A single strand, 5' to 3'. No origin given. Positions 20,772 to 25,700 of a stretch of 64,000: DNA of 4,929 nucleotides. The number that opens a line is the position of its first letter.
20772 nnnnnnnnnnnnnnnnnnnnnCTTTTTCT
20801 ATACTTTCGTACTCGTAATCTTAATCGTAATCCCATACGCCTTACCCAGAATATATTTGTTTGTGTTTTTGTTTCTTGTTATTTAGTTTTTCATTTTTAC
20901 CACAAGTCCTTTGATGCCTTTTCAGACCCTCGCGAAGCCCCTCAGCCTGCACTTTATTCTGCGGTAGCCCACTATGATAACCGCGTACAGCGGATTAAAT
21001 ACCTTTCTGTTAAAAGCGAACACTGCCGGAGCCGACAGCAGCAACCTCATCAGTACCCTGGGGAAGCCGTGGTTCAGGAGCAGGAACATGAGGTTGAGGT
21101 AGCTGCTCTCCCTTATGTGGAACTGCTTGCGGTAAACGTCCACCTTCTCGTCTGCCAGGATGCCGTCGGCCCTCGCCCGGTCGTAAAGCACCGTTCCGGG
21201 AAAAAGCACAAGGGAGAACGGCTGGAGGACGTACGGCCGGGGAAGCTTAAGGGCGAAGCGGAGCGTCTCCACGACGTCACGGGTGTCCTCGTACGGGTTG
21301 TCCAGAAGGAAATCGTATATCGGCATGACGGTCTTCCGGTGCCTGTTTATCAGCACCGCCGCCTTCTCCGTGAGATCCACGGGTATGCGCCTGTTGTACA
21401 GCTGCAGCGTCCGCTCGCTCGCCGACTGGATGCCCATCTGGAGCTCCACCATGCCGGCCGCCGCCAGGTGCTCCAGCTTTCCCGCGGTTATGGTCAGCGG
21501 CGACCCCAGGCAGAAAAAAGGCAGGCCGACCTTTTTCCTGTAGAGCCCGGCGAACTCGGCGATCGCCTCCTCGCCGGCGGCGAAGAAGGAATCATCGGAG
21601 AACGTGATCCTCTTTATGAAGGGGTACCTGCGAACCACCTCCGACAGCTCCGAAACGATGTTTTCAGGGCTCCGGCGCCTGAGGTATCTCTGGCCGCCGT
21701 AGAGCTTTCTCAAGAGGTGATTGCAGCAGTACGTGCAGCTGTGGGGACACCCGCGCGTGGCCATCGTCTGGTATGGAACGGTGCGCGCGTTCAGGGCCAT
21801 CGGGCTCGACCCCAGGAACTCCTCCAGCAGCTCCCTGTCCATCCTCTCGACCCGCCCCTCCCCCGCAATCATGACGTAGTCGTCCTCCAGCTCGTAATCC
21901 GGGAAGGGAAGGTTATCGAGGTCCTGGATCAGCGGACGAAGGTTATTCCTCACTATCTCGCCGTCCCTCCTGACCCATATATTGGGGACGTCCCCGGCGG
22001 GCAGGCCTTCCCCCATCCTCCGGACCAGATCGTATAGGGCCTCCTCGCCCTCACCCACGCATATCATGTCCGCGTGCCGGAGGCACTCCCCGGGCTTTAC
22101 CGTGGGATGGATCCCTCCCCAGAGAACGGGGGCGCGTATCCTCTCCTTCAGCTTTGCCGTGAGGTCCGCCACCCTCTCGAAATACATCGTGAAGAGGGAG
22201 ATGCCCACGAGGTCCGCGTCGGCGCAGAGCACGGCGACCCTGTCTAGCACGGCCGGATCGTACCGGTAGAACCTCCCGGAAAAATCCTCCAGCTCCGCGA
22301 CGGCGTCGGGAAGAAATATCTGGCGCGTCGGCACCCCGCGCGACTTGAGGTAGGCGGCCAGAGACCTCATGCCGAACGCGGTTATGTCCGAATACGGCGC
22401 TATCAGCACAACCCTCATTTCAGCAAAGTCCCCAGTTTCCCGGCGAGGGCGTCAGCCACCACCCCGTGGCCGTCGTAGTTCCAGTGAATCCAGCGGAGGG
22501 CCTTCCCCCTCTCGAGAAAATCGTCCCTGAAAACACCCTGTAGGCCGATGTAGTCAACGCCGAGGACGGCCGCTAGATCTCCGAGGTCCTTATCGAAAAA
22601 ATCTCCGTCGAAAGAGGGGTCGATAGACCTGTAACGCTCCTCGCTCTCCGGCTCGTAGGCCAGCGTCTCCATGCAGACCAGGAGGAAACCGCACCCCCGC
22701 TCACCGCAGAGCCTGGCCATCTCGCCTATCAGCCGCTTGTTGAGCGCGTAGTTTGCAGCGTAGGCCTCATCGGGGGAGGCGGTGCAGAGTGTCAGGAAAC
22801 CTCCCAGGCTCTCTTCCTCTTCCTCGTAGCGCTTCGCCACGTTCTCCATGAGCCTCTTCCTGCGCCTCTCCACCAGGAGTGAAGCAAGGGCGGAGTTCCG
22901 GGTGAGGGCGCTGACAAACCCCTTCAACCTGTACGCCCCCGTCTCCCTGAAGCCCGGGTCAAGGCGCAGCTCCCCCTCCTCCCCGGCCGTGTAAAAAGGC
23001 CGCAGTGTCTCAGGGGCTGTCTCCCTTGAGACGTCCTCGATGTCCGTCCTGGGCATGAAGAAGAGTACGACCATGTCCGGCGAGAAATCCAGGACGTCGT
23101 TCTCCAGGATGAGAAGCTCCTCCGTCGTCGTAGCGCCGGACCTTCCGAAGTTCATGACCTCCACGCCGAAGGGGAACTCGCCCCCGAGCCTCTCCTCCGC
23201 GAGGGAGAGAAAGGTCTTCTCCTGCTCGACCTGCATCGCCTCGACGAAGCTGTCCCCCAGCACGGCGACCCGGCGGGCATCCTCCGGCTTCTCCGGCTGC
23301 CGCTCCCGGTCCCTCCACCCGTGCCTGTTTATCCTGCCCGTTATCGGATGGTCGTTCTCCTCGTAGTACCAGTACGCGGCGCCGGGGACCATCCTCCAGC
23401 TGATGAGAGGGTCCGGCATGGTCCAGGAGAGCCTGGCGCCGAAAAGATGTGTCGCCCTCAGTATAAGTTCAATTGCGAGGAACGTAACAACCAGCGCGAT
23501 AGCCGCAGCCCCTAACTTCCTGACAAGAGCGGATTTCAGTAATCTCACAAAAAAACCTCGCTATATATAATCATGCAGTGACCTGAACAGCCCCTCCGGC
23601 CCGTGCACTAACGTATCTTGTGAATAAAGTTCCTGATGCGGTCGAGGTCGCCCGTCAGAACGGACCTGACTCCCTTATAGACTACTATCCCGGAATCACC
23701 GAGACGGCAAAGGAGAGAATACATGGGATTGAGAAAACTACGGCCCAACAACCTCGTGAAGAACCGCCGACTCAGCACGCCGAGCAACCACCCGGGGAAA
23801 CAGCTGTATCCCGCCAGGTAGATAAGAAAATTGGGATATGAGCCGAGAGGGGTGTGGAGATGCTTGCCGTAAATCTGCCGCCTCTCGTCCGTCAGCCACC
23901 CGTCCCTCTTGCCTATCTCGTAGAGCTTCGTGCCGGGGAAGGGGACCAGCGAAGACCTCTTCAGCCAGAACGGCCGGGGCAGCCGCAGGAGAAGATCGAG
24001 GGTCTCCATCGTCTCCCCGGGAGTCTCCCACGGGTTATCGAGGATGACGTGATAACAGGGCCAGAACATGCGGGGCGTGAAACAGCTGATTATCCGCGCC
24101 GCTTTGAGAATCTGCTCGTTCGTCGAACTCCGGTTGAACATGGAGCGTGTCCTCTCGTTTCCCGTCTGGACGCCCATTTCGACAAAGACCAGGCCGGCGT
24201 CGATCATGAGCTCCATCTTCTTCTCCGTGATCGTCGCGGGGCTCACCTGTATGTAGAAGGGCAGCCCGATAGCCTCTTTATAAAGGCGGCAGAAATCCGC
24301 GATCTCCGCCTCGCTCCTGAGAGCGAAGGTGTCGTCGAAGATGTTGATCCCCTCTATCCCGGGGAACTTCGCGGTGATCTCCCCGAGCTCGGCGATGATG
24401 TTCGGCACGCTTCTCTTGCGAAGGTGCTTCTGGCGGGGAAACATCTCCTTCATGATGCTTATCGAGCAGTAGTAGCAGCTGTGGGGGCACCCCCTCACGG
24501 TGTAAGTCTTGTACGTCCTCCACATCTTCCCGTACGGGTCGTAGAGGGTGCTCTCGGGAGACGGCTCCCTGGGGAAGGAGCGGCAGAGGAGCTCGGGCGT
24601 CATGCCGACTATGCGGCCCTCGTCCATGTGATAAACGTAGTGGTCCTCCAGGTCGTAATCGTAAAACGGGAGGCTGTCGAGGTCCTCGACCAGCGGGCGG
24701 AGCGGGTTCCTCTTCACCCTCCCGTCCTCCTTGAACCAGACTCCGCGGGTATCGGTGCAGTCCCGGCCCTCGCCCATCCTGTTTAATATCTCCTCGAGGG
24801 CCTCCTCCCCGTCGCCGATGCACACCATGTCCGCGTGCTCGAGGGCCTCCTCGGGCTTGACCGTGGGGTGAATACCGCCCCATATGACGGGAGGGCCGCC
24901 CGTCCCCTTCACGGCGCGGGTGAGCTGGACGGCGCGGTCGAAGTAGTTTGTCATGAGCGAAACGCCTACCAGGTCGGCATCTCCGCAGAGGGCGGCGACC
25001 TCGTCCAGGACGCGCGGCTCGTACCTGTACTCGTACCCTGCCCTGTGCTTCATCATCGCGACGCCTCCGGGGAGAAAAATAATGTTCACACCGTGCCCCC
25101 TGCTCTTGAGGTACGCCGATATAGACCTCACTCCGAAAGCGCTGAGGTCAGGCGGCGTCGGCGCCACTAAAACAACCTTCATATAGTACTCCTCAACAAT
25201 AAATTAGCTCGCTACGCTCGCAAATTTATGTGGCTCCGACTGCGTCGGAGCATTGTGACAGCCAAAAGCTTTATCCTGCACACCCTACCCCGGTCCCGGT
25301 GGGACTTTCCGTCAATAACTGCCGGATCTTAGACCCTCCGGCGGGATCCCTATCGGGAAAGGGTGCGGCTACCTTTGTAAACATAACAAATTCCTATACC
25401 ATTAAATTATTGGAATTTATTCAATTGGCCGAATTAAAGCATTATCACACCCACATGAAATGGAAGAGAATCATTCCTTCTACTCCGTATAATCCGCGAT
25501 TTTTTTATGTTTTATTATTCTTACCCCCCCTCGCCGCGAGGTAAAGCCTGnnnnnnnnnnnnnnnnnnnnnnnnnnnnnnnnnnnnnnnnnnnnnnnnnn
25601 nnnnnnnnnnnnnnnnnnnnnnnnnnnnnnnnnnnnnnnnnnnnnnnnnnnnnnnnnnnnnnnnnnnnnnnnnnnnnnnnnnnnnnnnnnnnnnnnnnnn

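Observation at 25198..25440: Repeated intergenic element of about 170-240 bp shared by the rSAM 23608..25182 upstream region and the ABC-exporter/lpd intergenic region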

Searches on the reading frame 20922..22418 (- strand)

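Call 18: search_protein_families(library=pfam, proteins=[window:20922-22418:-])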
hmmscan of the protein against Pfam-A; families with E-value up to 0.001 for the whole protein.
window:20922-22418:- (498 aa): 2 families
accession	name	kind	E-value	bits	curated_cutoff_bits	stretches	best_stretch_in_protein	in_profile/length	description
PF04055.27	Radical_SAM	-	1.2e-15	58.5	29.5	1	221-389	4-166/166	Radical SAM superfamily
PF02310.24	B12-binding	-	1.7e-15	57.4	32.1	1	2-131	2-120/121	B12 binding domain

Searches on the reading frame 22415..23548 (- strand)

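Call 18: search_protein_families(library=pfam, proteins=[window:22415-23548:-])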
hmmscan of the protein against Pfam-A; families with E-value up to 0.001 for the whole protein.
window:22415-23548:- (377 aa): 1 family
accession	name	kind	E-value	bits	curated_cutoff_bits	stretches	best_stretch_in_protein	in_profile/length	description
PF13472.12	Lipase_GDSL_2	-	1.9e-07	32.2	32.9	1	96-291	1-149/178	GDSL-like Lipase/Acylhydrolase family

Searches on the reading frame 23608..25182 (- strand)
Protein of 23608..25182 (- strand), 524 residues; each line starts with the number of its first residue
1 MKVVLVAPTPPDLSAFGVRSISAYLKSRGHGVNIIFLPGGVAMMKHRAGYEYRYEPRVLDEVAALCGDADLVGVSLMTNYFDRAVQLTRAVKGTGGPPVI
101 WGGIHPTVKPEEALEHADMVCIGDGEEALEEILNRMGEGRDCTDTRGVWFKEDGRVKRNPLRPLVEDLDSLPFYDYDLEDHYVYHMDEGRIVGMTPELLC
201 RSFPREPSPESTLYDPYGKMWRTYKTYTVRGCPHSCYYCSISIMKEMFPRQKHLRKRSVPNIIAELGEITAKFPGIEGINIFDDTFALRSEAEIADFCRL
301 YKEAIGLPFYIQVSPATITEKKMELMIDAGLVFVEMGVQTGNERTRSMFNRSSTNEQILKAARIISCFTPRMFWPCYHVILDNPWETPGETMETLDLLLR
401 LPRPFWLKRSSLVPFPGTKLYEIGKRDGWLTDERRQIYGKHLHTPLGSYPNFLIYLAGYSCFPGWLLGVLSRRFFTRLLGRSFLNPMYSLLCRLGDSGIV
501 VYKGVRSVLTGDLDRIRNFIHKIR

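Call 18: search_protein_families(library=pfam, proteins=[window:23608-25182:-])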
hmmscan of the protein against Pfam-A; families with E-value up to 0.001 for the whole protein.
window:23608-25182:- (524 aa): 3 families
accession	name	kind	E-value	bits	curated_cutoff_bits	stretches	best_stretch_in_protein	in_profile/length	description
PF04055.27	Radical_SAM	-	1.4e-19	71.3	29.5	1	228-366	3-137/166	Radical SAM superfamily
PF02310.24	B12-binding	-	3e-17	63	32.1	1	4-132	3-120/121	B12 binding domain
PF19864.5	Radical_SAM_N2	-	2.5e-05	24.2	29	1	87-144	77-133/151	Radical SAM proteins, N-terminal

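Call 19: find_encoding_contigs(protein=window:23608-25182:-, flank=2000, max_places=4)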
Protein window:23608-25182:- (524 aa): 20 contigs read that carry it; 4 places shown.
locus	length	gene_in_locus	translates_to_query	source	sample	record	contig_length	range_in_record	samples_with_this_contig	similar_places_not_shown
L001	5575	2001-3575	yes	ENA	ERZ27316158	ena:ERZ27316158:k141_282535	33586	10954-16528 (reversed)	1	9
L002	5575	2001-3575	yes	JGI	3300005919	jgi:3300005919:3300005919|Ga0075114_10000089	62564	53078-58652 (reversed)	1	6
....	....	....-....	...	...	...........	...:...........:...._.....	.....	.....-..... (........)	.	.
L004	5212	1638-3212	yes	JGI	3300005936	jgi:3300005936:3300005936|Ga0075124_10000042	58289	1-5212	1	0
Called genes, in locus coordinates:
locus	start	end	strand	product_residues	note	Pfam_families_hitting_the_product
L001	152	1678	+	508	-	PF02310:B12-binding, PF04055:Radical_SAM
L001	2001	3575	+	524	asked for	PF02310:B12-binding, PF19864:Radical_SAM_N2 (faint), PF04055:Radical_SAM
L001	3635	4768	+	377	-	PF13472:Lipase_GDSL_2 (weak)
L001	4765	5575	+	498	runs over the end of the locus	PF02310:B12-binding, PF04055:Radical_SAM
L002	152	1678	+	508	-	PF02310:B12-binding, PF04055:Radical_SAM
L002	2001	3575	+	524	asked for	PF02310:B12-binding, PF19864:Radical_SAM_N2 (faint), PF04055:Radical_SAM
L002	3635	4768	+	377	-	PF13472:Lipase_GDSL_2 (weak)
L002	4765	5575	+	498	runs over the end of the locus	PF02310:B12-binding, PF04055:Radical_SAM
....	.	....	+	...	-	?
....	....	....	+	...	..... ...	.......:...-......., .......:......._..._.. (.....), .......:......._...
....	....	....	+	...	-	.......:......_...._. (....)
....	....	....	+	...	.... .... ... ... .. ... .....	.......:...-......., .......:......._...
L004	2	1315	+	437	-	?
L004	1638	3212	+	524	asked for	PF02310:B12-binding, PF19864:Radical_SAM_N2 (faint), PF04055:Radical_SAM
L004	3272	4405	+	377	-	PF13472:Lipase_GDSL_2 (weak)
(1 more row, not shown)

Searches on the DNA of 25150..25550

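Call 15: search_rna_families(source=window, start=25150, end=25550, threshold=evalue, max_evalue=10)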
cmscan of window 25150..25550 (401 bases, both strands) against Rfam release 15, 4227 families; matches with E-value up to 10: 0.
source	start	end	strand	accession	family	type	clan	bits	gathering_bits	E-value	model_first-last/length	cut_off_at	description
